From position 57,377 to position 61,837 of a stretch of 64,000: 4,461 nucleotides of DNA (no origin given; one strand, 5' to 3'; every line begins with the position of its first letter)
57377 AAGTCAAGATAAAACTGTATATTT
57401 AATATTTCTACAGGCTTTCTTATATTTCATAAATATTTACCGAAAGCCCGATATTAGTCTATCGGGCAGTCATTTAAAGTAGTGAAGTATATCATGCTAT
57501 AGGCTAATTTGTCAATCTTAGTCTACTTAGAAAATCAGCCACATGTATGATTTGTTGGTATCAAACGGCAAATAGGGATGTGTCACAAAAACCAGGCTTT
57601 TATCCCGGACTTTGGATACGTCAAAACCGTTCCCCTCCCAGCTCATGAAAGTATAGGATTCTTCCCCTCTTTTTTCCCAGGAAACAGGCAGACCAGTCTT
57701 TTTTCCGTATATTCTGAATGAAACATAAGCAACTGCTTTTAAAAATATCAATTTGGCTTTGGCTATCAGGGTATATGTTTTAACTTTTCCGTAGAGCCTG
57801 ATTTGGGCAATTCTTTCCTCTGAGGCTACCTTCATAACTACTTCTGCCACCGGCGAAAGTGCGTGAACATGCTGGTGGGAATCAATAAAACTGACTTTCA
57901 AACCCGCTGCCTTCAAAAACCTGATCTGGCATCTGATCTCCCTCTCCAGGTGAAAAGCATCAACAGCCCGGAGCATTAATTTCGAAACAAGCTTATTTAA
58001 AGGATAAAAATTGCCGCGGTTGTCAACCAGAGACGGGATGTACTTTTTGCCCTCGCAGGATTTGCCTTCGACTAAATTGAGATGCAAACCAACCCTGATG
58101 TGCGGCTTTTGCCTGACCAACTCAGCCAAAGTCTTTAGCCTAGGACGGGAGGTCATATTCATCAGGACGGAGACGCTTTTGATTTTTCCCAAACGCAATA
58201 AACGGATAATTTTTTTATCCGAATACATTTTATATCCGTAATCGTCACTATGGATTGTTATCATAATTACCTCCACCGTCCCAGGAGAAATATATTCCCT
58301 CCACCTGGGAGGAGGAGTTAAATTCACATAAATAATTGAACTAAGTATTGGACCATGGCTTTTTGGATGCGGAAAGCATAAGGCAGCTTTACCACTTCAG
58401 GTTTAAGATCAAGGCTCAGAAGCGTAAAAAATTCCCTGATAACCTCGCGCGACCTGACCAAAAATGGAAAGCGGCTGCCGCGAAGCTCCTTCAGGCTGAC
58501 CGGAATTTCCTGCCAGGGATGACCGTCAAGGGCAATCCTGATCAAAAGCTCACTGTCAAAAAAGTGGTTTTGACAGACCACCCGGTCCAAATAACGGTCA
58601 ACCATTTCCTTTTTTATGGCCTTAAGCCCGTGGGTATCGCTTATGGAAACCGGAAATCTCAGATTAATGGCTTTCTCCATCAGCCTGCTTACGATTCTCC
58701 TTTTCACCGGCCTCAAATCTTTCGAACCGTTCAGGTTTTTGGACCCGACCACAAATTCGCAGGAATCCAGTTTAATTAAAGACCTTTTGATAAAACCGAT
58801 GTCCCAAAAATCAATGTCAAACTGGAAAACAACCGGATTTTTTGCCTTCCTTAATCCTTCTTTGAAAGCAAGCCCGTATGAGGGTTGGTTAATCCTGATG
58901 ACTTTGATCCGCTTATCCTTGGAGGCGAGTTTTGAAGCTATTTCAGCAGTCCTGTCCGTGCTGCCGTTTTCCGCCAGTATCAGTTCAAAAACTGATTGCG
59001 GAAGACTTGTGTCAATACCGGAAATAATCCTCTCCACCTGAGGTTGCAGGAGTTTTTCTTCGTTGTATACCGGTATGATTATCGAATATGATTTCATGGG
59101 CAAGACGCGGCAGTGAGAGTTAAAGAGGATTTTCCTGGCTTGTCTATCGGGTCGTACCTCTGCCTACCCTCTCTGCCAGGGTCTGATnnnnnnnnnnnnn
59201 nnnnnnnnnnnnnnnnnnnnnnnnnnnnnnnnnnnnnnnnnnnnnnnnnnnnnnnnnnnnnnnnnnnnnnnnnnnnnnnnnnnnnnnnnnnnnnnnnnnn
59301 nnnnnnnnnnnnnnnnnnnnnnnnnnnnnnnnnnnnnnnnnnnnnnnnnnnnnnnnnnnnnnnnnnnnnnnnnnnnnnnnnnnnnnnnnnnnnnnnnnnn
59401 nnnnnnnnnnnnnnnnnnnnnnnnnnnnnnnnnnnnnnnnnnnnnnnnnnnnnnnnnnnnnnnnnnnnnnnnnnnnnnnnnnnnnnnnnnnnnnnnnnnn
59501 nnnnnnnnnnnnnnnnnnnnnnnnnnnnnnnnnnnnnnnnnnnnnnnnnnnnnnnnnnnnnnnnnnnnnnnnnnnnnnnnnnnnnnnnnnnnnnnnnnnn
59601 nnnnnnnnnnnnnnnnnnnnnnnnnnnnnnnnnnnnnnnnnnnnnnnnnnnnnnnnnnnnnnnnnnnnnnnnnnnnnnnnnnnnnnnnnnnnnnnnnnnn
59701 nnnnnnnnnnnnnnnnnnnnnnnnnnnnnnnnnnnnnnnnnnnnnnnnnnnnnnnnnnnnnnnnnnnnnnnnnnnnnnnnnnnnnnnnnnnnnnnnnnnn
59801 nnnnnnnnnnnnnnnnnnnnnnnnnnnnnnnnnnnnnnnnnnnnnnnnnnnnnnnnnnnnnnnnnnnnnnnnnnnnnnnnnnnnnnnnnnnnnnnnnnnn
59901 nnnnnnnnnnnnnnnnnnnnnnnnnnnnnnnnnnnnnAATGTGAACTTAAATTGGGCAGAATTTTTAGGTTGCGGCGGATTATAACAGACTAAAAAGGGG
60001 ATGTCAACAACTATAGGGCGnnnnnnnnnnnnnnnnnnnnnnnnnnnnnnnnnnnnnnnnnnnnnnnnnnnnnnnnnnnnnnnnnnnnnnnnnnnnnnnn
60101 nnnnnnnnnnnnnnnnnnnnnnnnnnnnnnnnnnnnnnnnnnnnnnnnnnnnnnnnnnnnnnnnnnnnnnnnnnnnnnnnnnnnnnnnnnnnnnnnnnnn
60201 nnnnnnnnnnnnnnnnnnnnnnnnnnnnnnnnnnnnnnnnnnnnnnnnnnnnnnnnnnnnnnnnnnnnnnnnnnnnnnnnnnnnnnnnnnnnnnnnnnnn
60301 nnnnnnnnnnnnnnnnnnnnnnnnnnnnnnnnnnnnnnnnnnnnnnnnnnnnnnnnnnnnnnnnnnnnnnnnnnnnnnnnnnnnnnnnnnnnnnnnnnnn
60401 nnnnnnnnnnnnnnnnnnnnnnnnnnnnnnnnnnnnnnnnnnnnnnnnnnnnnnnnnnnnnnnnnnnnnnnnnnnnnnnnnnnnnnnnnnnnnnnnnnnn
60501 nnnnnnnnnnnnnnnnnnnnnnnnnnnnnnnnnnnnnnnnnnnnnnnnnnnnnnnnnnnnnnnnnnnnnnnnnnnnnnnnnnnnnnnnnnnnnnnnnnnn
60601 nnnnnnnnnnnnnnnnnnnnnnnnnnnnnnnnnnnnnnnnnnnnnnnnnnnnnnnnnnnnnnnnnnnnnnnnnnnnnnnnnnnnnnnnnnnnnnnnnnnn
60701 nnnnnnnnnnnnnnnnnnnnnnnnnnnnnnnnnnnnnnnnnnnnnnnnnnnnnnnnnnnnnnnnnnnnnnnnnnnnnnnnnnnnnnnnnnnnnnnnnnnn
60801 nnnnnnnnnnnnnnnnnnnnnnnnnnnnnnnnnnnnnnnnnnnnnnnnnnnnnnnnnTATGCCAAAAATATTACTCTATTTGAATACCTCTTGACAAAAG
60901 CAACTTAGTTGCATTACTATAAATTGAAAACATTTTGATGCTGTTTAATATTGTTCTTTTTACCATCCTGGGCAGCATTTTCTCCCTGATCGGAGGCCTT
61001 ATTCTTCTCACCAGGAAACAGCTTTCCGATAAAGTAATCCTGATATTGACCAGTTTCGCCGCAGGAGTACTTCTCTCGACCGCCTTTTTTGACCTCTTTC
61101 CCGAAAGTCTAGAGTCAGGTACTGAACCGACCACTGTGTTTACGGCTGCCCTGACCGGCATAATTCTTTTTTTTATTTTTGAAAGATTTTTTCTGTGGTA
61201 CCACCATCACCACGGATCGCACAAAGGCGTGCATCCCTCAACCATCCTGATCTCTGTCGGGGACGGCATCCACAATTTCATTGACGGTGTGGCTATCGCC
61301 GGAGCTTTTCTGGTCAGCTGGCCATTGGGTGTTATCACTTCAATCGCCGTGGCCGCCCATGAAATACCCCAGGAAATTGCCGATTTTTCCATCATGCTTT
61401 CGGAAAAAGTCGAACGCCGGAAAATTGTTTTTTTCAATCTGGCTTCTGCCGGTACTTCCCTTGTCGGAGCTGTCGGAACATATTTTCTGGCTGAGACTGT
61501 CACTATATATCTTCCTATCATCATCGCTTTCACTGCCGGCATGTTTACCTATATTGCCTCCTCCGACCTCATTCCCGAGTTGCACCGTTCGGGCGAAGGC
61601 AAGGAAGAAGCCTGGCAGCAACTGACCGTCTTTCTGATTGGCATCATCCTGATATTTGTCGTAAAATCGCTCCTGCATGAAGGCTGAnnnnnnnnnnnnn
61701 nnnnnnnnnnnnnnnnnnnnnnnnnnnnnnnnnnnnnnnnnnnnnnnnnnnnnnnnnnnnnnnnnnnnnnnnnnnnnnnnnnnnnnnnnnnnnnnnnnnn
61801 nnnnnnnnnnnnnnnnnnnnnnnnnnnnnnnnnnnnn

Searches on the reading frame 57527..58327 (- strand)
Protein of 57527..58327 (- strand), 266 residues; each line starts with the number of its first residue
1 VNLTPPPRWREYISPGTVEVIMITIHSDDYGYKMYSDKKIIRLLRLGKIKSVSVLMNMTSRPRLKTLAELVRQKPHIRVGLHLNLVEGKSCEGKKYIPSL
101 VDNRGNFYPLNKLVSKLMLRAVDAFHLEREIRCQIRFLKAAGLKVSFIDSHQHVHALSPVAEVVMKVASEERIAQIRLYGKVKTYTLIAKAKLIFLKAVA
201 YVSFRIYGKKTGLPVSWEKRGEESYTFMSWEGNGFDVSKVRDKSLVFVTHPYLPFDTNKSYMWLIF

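Call 10: search_protein_families(library=pfam, proteins=[window:57527-58327:-], max_evalue=0.001)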
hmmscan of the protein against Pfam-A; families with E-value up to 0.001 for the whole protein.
window:57527-58327:- (266 aa): 1 family
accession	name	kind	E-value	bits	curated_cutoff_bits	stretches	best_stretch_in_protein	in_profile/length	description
PF04794.17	YdjC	-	5.4e-36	125.3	29.7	1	23-183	2-155/266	YdjC-like protein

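Call 59: search_protein_families(library=ncbifam, proteins=[window:57527-58327:-], max_evalue=0.001)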
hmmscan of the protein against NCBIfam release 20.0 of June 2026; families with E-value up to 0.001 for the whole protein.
window:57527-58327:- (266 aa): 3 families
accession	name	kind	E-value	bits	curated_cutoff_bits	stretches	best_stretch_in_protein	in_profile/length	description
NF002559.0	PRK02134.1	equivalog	5.5e-22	78.5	227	1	23-177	5-150/249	chitin disaccharide deacetylase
TIGR03473.1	HpnK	hypoth_equivalog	5e-21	75.2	232.6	1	23-181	4-160/283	hopanoid biosynthesis-associated protein HpnK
NF052308.1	CarbhyDeactlThm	equivalog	2.2e-06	27.2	400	1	77-176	54-152/265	carbohydrate deacetylase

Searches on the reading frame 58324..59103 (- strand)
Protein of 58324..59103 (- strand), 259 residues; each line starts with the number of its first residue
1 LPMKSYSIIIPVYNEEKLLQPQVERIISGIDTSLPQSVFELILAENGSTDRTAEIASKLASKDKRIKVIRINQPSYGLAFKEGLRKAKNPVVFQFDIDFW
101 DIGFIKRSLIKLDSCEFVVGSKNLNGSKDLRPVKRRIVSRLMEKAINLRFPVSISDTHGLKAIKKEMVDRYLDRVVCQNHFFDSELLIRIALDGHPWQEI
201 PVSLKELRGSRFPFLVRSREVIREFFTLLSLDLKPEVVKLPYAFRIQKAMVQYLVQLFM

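Call 10: search_protein_families(library=pfam, proteins=[window:58324-59103:-], max_evalue=0.001)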
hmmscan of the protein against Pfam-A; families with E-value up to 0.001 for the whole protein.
window:58324-59103:- (259 aa): 2 families
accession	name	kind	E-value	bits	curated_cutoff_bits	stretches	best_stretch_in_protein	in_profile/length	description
PF00535.33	Glycos_transf_2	-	1e-18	68.2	23.3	1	7-168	1-164/168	Glycosyl transferase family 2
PF10111.15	Glyco_tranf_2_2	-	0.00014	21.9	27.3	1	7-99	1-92/276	Glycosyltransferase like family 2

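Call 17: search_protein_families(library=ncbifam, proteins=[window:58324-59103:-], max_evalue=0.01)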
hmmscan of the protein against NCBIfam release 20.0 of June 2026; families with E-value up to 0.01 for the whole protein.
window:58324-59103:- (259 aa): 15 families
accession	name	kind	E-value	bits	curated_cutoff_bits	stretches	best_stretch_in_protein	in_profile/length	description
NF047588.1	GlcsyltransPgfSStrep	equivalog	2.1e-10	40.3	500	1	6-160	3-159/308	glycosyltransferase PgfS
NF041391.1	DPhHxTase_Halo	equivalog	4.3e-10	38.9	375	1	13-210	4-189/213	dolichyl-phosphate hexose transferase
NF007986.1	PRK10714.1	equivalog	2.6e-09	36.6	529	1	2-172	4-173/316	undecaprenyl-phosphate 4-deoxy-4-formamido-L-arabinose transferase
NF007482.0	PRK10073.1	equivalog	3.2e-09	36.2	423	1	5-98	7-95/334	glycosyltransferase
TIGR03937.1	PgaC_IcaA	equivalog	3.3e-09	36.2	422.3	1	5-98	46-135/407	poly-beta-1,6-N-acetyl-D-glucosamine synthase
TIGR04283.1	glyco_like_mftF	equivalog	1.4e-07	31.3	182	1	7-90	2-74/221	TIGR04283 family arsenosugar biosynthesis glycosyltransferase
NF047683.1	TeichurnBiosyTuaG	equivalog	4.3e-07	29.8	400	1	6-100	8-99/252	teichuronic acid biosynthesis protein TuaG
NF041875.1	EPS_EpsD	equivalog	1.2e-05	24.9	370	1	7-99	2-90/325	exopolysaccharide biosynthesis glycosyltransferase EpsD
NF053739.1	GlytfEpsEBac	equivalog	1.2e-05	24.5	450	1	7-74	4-67/265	glycosyltransferase EpsE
TIGR03111.1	glyc2_xrt_Gpos1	hypoth_equivalog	3.9e-05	22.6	363.95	1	7-73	52-115/439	TIGR03111 family XrtG-associated glycosyltransferase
NF050050.1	ProtGlycPglI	equivalog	4e-05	23.1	500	1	5-72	3-65/306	GalNAc(5)-diNAcBac-PP-undecaprenol beta-1,3-glucosyltransferase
NF038302.1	EPS_HpsE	equivalog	0.00011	21.3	300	1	6-92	3-90/307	hormogonium polysaccharide biosynthesis glycosyltransferase HpsE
NF010496.0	PRK13915.1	equivalog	0.00023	20.3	262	1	5-59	32-84/307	glucosyl-3-phosphoglycerate synthase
NF058614.1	PPMAGASynPpgS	equivalog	0.0029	17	370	1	8-174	4-168/226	polyprenyl-phospho-N-acetylgalactosaminyl synthase PpgS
NF045692.1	OglycostaseCruG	equivalog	0.0059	15.6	600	1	5-70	42-102/386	2'-O-glycosyltransferase CruG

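Call 27: search_solved_structures(query=window:58324-59103:-, max_evalue=0.001)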
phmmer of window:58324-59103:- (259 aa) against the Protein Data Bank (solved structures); distinct sequences matched with E-value up to 0.001: 15.
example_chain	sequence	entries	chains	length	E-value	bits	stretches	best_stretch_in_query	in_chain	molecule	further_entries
5mlz_A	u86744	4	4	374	1.2e-08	38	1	6-169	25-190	Dolichol monophosphate mannose synthase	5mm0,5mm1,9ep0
9bhc_C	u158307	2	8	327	2.4e-07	33.8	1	2-145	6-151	Undecaprenyl-phosphate 4-deoxy-4-formamido-L-arabinose transferase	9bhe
8vxh_A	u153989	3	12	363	3.1e-07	33.4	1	2-145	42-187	Undecaprenyl-phosphate 4-deoxy-4-formamido-L-arabinose transferase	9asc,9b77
9hwj_A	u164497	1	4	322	1.7e-06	31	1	2-146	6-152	Undecaprenyl-phosphate 4-deoxy-4-formamido-L-arabinose transferase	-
5hea_A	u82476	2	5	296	7.4e-05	25.6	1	6-98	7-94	Putative glycosyltransferase (GalT1)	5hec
5tze_C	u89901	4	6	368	0.00017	24.4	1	5-98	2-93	Glycosyl transferase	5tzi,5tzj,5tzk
2z87_A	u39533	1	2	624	0.00019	24.3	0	5-99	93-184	Chondroitin synthase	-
2z86_A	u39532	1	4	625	0.00019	24.3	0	5-99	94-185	Chondroitin synthase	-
5ekp_C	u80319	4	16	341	0.00021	24.1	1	6-108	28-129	Uncharacterized glycosyltransferase sll0501 | Glycosyltransferase sll0501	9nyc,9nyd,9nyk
5eke_A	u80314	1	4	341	0.00021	24.1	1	6-108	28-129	Uncharacterized glycosyltransferase sll0501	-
9nye_A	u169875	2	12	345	0.00021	24.1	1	6-107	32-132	Glycosyltransferase sll0501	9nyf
3bcv_A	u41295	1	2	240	0.00023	24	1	6-98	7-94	Putative glycosyltransferase protein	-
5tz8_A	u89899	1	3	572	0.00031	23.6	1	5-98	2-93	Glycosyl transferase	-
8vh7_A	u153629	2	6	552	0.00049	22.9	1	37-98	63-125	Heparosan synthase B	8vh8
8viw_A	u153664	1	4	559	0.0005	22.9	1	37-98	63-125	Heparosan synthase B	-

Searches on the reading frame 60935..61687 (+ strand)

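Call 10: search_protein_families(library=pfam, proteins=[window:60935-61687:+], max_evalue=0.001)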
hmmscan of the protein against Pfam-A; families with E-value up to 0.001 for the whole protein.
window:60935-61687:+ (250 aa): 2 families
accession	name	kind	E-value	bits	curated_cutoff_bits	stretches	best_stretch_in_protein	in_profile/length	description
PF02535.28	Zip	-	1.8e-40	139.6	35.1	2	93-243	168-322/323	ZIP Zinc transporter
PF17159.10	MASE3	-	0.00032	20.8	31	1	15-97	87-170/226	Membrane-associated sensor domain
